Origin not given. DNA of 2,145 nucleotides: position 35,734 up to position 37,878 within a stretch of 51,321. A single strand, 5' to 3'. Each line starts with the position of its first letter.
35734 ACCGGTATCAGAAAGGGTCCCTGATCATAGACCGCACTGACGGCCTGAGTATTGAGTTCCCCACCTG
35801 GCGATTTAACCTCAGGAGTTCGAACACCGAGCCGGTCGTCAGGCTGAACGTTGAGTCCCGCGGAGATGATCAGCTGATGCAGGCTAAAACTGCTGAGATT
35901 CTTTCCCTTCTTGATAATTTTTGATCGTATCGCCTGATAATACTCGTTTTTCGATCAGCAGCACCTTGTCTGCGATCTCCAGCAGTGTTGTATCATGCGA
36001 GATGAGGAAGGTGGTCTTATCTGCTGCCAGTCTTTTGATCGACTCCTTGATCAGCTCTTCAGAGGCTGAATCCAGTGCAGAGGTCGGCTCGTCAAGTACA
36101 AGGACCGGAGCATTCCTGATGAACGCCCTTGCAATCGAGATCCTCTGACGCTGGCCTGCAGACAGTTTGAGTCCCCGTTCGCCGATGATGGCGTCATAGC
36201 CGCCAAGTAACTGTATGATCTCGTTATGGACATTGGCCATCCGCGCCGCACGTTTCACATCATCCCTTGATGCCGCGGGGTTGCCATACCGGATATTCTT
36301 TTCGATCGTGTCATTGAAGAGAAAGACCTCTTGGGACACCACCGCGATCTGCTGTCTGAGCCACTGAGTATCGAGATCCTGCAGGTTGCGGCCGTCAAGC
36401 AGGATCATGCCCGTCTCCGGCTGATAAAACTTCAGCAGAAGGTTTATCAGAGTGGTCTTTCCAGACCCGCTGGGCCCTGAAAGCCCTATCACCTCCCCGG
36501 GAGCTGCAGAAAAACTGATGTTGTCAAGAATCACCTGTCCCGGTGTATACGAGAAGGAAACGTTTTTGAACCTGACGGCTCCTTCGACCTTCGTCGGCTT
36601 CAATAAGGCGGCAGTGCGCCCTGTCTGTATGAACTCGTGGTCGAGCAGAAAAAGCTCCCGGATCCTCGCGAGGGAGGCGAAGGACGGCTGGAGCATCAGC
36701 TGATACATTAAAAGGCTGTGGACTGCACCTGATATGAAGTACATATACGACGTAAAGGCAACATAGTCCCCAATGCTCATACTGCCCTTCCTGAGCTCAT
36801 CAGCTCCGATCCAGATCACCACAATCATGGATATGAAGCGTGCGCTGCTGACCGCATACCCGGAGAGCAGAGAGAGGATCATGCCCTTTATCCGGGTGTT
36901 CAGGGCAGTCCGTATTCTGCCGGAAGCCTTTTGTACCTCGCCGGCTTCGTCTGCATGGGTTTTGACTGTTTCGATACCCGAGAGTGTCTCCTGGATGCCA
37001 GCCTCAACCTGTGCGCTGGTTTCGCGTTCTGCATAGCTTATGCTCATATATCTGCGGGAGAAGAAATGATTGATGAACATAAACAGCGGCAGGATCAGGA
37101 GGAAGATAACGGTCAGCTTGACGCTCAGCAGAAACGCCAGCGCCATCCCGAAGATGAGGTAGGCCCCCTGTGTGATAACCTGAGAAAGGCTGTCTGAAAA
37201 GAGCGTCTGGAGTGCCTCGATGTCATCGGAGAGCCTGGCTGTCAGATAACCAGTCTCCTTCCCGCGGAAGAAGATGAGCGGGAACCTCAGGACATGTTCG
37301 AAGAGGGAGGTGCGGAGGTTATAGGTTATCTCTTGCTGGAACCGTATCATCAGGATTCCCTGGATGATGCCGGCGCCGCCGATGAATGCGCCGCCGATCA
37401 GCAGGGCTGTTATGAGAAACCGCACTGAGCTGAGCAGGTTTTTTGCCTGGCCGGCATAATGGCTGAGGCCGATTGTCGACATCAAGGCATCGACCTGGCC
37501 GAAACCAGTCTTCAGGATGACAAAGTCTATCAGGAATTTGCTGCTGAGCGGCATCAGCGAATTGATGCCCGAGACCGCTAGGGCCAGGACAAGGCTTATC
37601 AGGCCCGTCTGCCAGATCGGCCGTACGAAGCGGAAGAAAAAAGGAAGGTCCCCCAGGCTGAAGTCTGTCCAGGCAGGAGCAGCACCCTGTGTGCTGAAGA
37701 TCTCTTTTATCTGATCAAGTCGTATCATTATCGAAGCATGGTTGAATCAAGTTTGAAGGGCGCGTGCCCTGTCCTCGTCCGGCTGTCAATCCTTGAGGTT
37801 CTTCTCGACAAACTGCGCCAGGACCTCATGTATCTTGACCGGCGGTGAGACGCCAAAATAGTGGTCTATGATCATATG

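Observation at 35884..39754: Uncharacterised four-gene envelope operon (chaperone, HAMP protein, HExxH protein, MsbA/PglK-type ABC exporter) back-to-back with the export genes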

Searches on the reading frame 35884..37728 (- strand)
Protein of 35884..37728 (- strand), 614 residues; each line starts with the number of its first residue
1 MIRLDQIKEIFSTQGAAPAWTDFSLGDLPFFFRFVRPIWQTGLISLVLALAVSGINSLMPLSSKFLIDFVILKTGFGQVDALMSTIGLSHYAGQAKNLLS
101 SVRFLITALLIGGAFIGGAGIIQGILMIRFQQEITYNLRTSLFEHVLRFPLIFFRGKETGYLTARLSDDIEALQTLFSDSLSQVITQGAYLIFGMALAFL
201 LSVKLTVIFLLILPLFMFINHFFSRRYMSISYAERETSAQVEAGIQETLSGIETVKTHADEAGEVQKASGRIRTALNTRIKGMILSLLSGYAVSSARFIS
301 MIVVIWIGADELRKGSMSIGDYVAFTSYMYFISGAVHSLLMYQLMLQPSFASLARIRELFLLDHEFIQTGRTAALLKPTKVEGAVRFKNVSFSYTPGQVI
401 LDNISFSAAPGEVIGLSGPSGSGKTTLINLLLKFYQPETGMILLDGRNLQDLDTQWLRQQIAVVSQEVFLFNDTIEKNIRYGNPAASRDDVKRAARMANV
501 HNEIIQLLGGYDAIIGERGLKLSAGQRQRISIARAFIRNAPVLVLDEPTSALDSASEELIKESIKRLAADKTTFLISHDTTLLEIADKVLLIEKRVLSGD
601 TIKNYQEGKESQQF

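Call 3: search_protein_families(library=pfam, proteins=[window:35884-37728:-], max_evalue=0.1)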
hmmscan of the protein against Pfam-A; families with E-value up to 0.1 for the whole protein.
window:35884-37728:- (614 aa): 17 families
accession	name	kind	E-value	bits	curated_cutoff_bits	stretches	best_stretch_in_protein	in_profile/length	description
PF00664.28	ABC_membrane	-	1.8e-40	139.8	28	1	43-336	2-274/274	ABC transporter transmembrane region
PF00005.33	ABC_tran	-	3.3e-34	118.9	25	1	401-550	1-137/137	ABC transporter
PF02463.25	SMC_N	-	3.2e-06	27.2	40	1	415-593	28-212/220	RecF/RecN/SMC N terminal domain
PF13304.12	AAA_21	-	1.1e-05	26.1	27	1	472-584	152-304/304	AAA domain, putative AbiEii toxin, Type IV TA system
PF20720.3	nSTAND3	-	0.00038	20.6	27.2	1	413-500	19-98/155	Novel STAND NTPase 3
PF13191.12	AAA_16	-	0.0005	21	32.6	1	412-562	25-154/167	AAA ATPase domain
PF07693.20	KAP_NTPase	-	0.0018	18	20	1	407-473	15-63/293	KAP family P-loop domain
PF13401.12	AAA_22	-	0.0034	18.1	27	1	415-452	9-50/130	AAA domain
PF02492.25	cobW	-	0.0055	16.7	20.7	1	413-434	2-24/180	CobW/HypB/UreG, nucleotide-binding domain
PF03308.22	MeaB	-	0.012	15.1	23.1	0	398-432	20-54/273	Methylmalonyl Co-A mutase-associated GTPase MeaB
PF25199.1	nSTAND_NTPase5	-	0.017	15.4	34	1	409-478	39-108/145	Novel STAND NTPase 5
PF03193.22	RsgA_GTPase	-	0.019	15.2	30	1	411-441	106-136/174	RsgA GTPase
PF13173.12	AAA_14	-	0.033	14.6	27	0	412-455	3-46/129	AAA domain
PF13555.12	AAA_29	-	0.035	14.3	27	1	413-428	24-39/61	P-loop containing region of AAA domain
PF19263.5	DUF5906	-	0.064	14.3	27.6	0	416-469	1-56/114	Family of unknown function (DUF5906)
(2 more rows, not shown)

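Call 4: search_protein_families(library=ncbifam, proteins=[window:35884-37728:-], max_evalue=0.1)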
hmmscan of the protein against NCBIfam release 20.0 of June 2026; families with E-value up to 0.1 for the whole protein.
window:35884-37728:- (614 aa): 201 families (the best 25 are shown)
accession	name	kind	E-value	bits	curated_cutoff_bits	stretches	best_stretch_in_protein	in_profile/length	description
TIGR00958.1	3a01208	subfamily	1.1e-107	361.1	874.6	1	98-597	200-692/711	antigen peptide transporter 2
TIGR02203.1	MsbA_lipidA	equivalog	3.2e-106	356.1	602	1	35-594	9-543/572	lipid A export permease/ATP-binding protein MsbA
TIGR02204.1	MsbA_rel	hypoth_equivalog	3.6e-105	352.8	780.4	1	110-594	65-549/576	ABC transporter, permease/ATP-binding protein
NF045513.1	HepA_fam_ABC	equivalog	1.2e-92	311.3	725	1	70-594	70-583/610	heterocyst formation ABC transporter subunit HepA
NF010178.0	PRK13657.1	equivalog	7e-92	308.7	733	1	134-594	87-544/588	glucan ABC transporter ATP-binding protein/ permease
TIGR01846.1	type_I_sec_HlyB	subfamily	2.9e-91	306.8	725.55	1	99-596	175-668/694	type I secretion system permease/ATPase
NF008381.0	PRK11176.1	equivalog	5.8e-87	292.4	867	1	97-595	62-554/582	lipid A ABC transporter ATP-binding protein/permease MsbA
NF052233.1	CphA_assoc_ABC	equivalog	2.6e-84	284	880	1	82-594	210-717/766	cyanophycin metabolism-associated ABC transporter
TIGR03375.1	type_I_sec_LssB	subfamily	1.1e-82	278.5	693.1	1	133-595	219-677/696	type I secretion system permease/ATPase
TIGR01193.1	bacteriocin_ABC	subfamily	4.7e-81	273.3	523.85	1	122-594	215-683/708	peptide cleavage/export ABC transporter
TIGR03796.1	NHLM_micro_ABC1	equivalog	1.3e-80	271.5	853.3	1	102-594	193-686/710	NHLP family bacteriocin export ABC transporter peptidase/permease/ATPase subunit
TIGR01192.1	chvA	subfamily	1.1e-74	252.1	585.4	1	132-596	81-547/585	glucan export ABC transporter ATP-binding protein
TIGR03797.1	NHLM_micro_ABC2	equivalog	4.5e-74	250.2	709.4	1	99-594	175-659/686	NHLP bacteriocin export ABC transporter permease/ATPase subunit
TIGR02857.1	CydD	equivalog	5.5e-73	246.7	435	2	380-590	320-527/529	thiol reductant ABC exporter subunit CydD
TIGR02868.1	CydC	equivalog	1.8e-63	215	329.05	1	136-579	86-529/530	thiol reductant ABC exporter subunit CydC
NF050066.1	LPSTprtrPglK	equivalog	5.2e-47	160.5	1000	1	383-594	347-557/558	BC-type lipopolysaccharide transporter PglK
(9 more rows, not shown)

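Call 33: search_solved_structures(query=window:35884-37728:-, max_evalue=1e-40)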
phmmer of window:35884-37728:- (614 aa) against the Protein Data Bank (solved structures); distinct sequences matched with E-value up to 1e-40: 240 (the best 60 are shown).
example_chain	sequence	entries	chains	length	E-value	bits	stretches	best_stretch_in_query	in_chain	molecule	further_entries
4f4c_A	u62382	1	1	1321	9.8e-129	433.9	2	118-591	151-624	Multidrug resistance protein pgp-1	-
8zpx_B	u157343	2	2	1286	7.4e-125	421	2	103-595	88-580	ABC transporter B family member 1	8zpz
9juj_A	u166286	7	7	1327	8.5e-125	420.9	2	103-595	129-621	ABC transporter B family member 1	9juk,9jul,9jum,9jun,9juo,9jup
8zq4_B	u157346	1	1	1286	5.1e-124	418.3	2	103-595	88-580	ABC transporter B family member 1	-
9nfi_A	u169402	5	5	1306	6e-122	411.5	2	137-590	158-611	Permeability Glycoprotein (P-gp)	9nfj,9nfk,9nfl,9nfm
6fn1_A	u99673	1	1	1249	9.5e-118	397.6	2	130-589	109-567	Human-mouse chimeric ABCB1 (ABCBHM)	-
6fn4_A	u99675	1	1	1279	1e-117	397.5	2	130-589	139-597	Apo form of Human-mouse chimeric ABCB1 (ABCB1HM) in complex with Antigen binding fragment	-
6qee_A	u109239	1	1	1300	3.1e-117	395.9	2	134-589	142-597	ABCB1HM-EQ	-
9oe1_A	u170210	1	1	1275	9.9e-117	394.2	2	137-589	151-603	ATP-binding cassette, sub-family B (MDR/TAP), member 4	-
9ody_A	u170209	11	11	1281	1e-116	394.2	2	137-589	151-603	ATP-binding cassette, sub-family B (MDR/TAP), member 4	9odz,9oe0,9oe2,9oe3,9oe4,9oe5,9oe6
6qex_A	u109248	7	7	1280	2.5e-116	392.9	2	131-590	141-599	Multidrug resistance protein 1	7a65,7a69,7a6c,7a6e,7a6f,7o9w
8sa0_A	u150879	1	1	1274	2.8e-116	392.7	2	131-590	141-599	ATP-dependent translocase ABCB1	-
8gmg_A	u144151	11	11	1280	2.8e-116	392.7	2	131-590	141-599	ATP-dependent translocase ABCB1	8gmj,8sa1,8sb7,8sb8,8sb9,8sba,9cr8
8y6h_A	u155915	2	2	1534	5.7e-116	391.7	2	131-590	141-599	ATP-dependent translocase ABCB1,mNeonGreen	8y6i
7dv5_U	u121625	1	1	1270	6.1e-116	391.6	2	135-593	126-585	Bile salt export pump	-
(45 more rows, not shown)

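Call 49: find_homologous_proteins(query=window:35884-37728:-, max_evalue=1e-100)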
Query window:35884-37728:- (614 aa): 141 proteins with E <= 1e-100 among 8000 candidates; the best 120 are listed.
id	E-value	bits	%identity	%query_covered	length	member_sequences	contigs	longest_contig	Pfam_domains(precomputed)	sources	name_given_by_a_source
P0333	0.0e+0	1319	100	100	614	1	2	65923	PF00005.34,PF02463.26,PF13304.13,PF00664.29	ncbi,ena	-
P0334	0.0e+0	1225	93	100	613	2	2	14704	PF00005.34,PF02463.26,PF00664.29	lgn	-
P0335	3.0e-201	688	53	96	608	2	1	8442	PF00005.34,PF02463.26,PF13304.13,PF00664.29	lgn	-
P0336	3.7e-201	688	54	96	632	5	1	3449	PF00005.34,PF02463.26,PF13304.13,PF20720.4,PF00664.29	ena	-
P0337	1.1e-200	686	54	96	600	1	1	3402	PF00005.34,PF02463.26,PF13304.13,PF00664.29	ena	-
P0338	5.8e-200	684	53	96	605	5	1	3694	PF00005.34,PF13304.13,PF00664.29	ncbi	-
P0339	1.1e-199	683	53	96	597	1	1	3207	PF00005.34,PF02463.26,PF13304.13,PF00664.29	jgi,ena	-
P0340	2.1e-199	682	53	96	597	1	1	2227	PF00005.34,PF02463.26,PF13304.13,PF00664.29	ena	-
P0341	2.7e-199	682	53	96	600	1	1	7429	PF00005.34,PF02463.26,PF13304.13,PF00664.29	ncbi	-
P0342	1.4e-198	679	52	96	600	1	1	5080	PF00005.34,PF02463.26,PF13304.13,PF00664.29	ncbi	-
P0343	2.0e-195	669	51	96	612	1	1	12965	PF00005.34,PF02463.26,PF13304.13,PF00664.29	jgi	jgi:ABC-type multidrug transport system fused ATPase/permease subunit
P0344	2.1e-195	669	52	97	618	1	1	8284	PF00005.34,PF02463.26,PF13304.13,PF00664.29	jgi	jgi:subfamily B ATP-binding cassette protein MsbA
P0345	3.0e-195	668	51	96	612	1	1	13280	PF00005.34,PF02463.26,PF13304.13,PF00664.29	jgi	jgi:ABC-type multidrug transport system fused ATPase/permease subunit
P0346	5.7e-195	667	52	96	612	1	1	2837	PF00005.34,PF02463.26,PF13304.13,PF00664.29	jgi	jgi:ABC-type multidrug transport system fused ATPase/permease subunit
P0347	6.4e-195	667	51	96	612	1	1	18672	PF00005.34,PF02463.26,PF13304.13,PF00664.29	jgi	jgi:ABC-type multidrug transport system fused ATPase/permease subunit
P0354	1.3e-190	653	51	95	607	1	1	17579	PF00005.34,PF13304.13,PF00664.29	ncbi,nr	ncbi:MAG: ABC transporter ATP-binding protein [Nitrospirae bacterium]|nr:ABC transporter ATP-binding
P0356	2.3e-190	652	50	98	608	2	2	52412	PF00005.34,PF02463.26,PF13304.13,PF00664.29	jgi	jgi:ABC-type multidrug transport system fused ATPase/permease subunit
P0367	1.8e-182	626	49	94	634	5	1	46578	PF00005.34,PF13304.13,PF00664.29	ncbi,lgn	ncbi:MAG: ABC transporter ATP-binding protein [Candidatus Sulfobium sp.]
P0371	1.2e-178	614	48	97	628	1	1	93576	PF00005.34,PF13304.13,PF00664.29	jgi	jgi:subfamily B ATP-binding cassette protein MsbA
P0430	5.6e-164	565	45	96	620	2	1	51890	PF00005.34,PF02463.26,PF13304.13,PF00664.29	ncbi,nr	ncbi:MAG: ABC transporter ATP-binding protein [Deltaproteobacteria bacterium]|nr:ABC transporter ATP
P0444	4.8e-158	546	44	96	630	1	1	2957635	PF00005.34,PF00664.29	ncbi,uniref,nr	ncbi:ABC transporter permease/ATP binding protein [Methanocella paludicola SANAE]|uniref:ABC transpo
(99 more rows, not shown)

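Call 50: find_encoding_contigs(protein=P0354, flank=8000, max_places=1)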
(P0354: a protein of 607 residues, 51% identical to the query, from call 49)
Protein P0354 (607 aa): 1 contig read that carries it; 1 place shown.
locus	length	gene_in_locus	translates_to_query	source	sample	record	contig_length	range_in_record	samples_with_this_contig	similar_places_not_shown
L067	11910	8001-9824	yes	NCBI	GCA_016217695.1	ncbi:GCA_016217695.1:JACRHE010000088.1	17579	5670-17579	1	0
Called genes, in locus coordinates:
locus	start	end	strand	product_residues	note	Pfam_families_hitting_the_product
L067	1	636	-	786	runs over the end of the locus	PF04932:Wzy_C, PF14559:TPR_19 (faint), PF07719:TPR_2 (faint), PF13428:TPR_14 (faint)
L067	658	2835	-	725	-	PF02706:Wzz (weak), PF13807:GNVR, PF01656:CbiA, PF10609:ParA (weak), PF13614:AAA_31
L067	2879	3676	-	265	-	PF02563:Poly_export, PF10531:SLBB (weak), PF22461:SLBB_2, PF10531:SLBB, PF22461:SLBB_2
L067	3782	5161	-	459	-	PF10082:BBP2_2, PF04575:SlipAM (faint)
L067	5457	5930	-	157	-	-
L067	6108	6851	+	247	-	-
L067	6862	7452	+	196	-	-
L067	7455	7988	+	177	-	-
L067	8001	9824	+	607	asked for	PF00664:ABC_membrane, PF00005:ABC_tran, PF13304:AAA_21 (faint)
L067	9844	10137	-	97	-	PF05402:PqqD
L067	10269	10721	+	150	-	-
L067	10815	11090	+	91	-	PF00216:Bac_DNA_binding, PF18291:HU-HIG (weak)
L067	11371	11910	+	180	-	?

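Call 51: find_encoding_contigs(protein=P0356, flank=8000, max_places=1)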
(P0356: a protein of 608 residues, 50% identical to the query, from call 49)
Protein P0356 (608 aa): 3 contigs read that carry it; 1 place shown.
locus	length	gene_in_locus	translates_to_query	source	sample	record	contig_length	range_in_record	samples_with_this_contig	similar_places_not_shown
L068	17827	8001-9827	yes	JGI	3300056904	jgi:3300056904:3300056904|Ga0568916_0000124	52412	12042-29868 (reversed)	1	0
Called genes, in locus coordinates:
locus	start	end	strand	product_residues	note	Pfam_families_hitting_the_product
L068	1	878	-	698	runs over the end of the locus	PF02706:Wzz (weak), PF13807:GNVR, PF01656:CbiA (weak), PF10609:ParA (weak), PF13614:AAA_31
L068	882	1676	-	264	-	PF02563:Poly_export, PF10531:SLBB (weak), PF22461:SLBB_2, PF10531:SLBB, PF22461:SLBB_2 (weak)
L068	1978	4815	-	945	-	PF05036:SPOR (faint), PF06877:RraB (faint), PF26297:DUF8081 (faint), PF10082:BBP2_2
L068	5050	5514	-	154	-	-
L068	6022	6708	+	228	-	-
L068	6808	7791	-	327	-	PF03781:FGE-sulfatase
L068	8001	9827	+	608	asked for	PF00664:ABC_membrane, PF00005:ABC_tran, PF02463:SMC_N (faint), PF13304:AAA_21 (faint)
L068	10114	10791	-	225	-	PF13174:TPR_6 (faint), PF12583:TPPII_C (faint), PF13428:TPR_14 (weak)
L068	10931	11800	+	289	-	PF01297:ZnuA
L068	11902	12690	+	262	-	PF00005:ABC_tran, PF13304:AAA_21 (faint)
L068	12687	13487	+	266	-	PF00950:ABC-3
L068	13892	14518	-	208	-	PF04060:FeS, PF03599:CdhD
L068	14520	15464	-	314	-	PF01634:HisG, PF08029:HisG_C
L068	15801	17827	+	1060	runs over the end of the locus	PF17757:UvrB_inter, PF02559:CarD_TRCF_RID, PF00270:DEAD, PF04851:ResIII, PF00271:Helicase_C, PF03461:TRCF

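Call 52: find_encoding_contigs(protein=P0371, flank=8000, max_places=1)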
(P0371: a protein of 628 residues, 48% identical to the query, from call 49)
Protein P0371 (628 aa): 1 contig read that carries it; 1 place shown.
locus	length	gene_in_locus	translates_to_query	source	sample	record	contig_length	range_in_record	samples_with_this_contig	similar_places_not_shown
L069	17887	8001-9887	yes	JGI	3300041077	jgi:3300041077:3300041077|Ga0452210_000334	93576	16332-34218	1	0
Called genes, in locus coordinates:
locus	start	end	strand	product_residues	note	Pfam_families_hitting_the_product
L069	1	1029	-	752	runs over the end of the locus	PF07719:TPR_2 (faint), PF04932:Wzy_C, PF13428:TPR_14 (faint), PF14559:TPR_19 (faint)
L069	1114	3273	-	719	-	PF13807:GNVR, PF01656:CbiA, PF10609:ParA (weak), PF13614:AAA_31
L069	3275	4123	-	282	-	PF02563:Poly_export, PF10531:SLBB, PF22461:SLBB_2, PF10531:SLBB, PF22461:SLBB_2 (weak)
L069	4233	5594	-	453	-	PF10082:BBP2_2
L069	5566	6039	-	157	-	-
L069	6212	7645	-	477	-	PF03781:FGE-sulfatase, PF00691:OmpA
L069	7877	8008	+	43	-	-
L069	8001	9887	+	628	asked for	PF00664:ABC_membrane, PF00005:ABC_tran, PF13304:AAA_21 (faint)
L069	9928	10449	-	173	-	-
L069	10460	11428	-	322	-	PF27840:ScmC (weak)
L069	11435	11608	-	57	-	-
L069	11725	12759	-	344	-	PF04055:Radical_SAM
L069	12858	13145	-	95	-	PF05402:PqqD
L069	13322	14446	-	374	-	PF14907:NTP_transf_5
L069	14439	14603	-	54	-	-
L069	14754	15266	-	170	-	PF14512:TM1586_NiRdase (faint), PF00881:Nitroreductase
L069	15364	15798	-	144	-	PF03479:PCC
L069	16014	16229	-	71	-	-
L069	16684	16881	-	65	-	PF07719:TPR_2 (weak)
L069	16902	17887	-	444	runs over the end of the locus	-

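Call 54: find_encoding_contigs(protein=P0444, flank=8000, max_places=1)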
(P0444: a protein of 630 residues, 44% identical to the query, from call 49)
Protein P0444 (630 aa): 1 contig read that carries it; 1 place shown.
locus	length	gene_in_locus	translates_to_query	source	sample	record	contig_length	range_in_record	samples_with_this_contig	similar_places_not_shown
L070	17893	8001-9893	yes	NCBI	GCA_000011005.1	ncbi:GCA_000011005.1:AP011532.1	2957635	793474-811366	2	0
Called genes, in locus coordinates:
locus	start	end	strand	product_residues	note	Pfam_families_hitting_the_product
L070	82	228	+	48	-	PF01020:Ribosomal_L40e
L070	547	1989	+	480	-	PF08448:PAS_4, PF12860:PAS_7 (faint), PF13426:PAS_9 (weak), PF00989:PAS, PF13188:PAS_8 (weak), PF08448:PAS_4, PF13426:PAS_9, PF08447:PAS_3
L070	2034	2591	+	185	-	PF04307:YdjM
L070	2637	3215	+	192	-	PF00475:IGPD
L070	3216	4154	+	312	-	PF00892:EamA, PF06027:SLC35F (weak), PF03151:TPT (faint), PF00892:EamA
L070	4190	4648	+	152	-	PF03358:FMN_red (faint), PF12641:Flavodoxin_3 (weak), PF12724:Flavodoxin_5 (weak), PF00258:Flavodoxin_1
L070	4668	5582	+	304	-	PF00892:EamA, PF06027:SLC35F (faint), PF00892:EamA, PF03151:TPT (weak)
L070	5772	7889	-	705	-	PF14520:HHH_5 (weak), PF00488:MutS_V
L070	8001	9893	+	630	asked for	PF00664:ABC_membrane, PF00005:ABC_tran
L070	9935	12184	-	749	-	PF00270:DEAD, PF04851:ResIII (weak), PF00271:Helicase_C, PF22982:WHD_HRQ1, PF09369:MZB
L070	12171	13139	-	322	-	PF13482:RNase_H_2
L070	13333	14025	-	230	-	PF00440:TetR_N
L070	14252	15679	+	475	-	PF01546:Peptidase_M20, PF07687:M20_dimer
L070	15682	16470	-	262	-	PF00561:Abhydrolase_1, PF12146:Hydrolase_4, PF12697:Abhydrolase_6, PF00561:Abhydrolase_1 (weak)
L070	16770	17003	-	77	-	-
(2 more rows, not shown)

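Call 56: find_encoding_contigs(protein=P0367, flank=9000, max_places=1)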
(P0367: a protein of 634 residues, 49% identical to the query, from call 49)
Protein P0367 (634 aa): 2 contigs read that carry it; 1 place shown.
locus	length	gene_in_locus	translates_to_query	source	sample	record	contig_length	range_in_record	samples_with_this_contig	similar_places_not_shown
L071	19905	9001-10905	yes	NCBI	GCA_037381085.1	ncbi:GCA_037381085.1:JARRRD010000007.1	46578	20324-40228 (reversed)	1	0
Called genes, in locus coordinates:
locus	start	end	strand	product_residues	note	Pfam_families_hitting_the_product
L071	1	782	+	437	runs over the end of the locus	PF12974:Phosphonate-bd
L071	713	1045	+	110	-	PF12974:Phosphonate-bd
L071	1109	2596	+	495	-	PF00512:HisKA, PF02518:HATPase_c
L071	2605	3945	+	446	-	PF00072:Response_reg, PF00158:Sigma54_activat, PF14532:Sigma54_activ_2, PF00004:AAA (faint), PF07728:AAA_5, PF25601:AAA_lid_14, PF02954:HTH_8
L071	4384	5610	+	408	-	PF04143:Sulf_transp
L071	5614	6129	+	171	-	PF03625:DUF302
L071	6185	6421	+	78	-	PF01206:TusA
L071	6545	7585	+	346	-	PF07396:Porin_O_P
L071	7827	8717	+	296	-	PF00582:Usp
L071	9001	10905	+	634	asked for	PF00664:ABC_membrane, PF00005:ABC_tran, PF13304:AAA_21 (faint)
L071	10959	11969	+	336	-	PF03781:FGE-sulfatase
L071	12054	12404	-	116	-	-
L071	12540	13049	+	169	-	-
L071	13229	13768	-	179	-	-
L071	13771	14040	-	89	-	-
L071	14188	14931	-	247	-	PF13623:SurA_N_2 (faint), PF13624:SurA_N_3 (faint)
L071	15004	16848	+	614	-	PF10082:BBP2_2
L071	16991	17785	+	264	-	PF02563:Poly_export, PF10531:SLBB, PF22461:SLBB_2, PF10531:SLBB, PF22461:SLBB_2 (weak)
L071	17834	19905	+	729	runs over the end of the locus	PF02706:Wzz (weak), PF13807:GNVR, PF01656:CbiA, PF10609:ParA (weak), PF13614:AAA_31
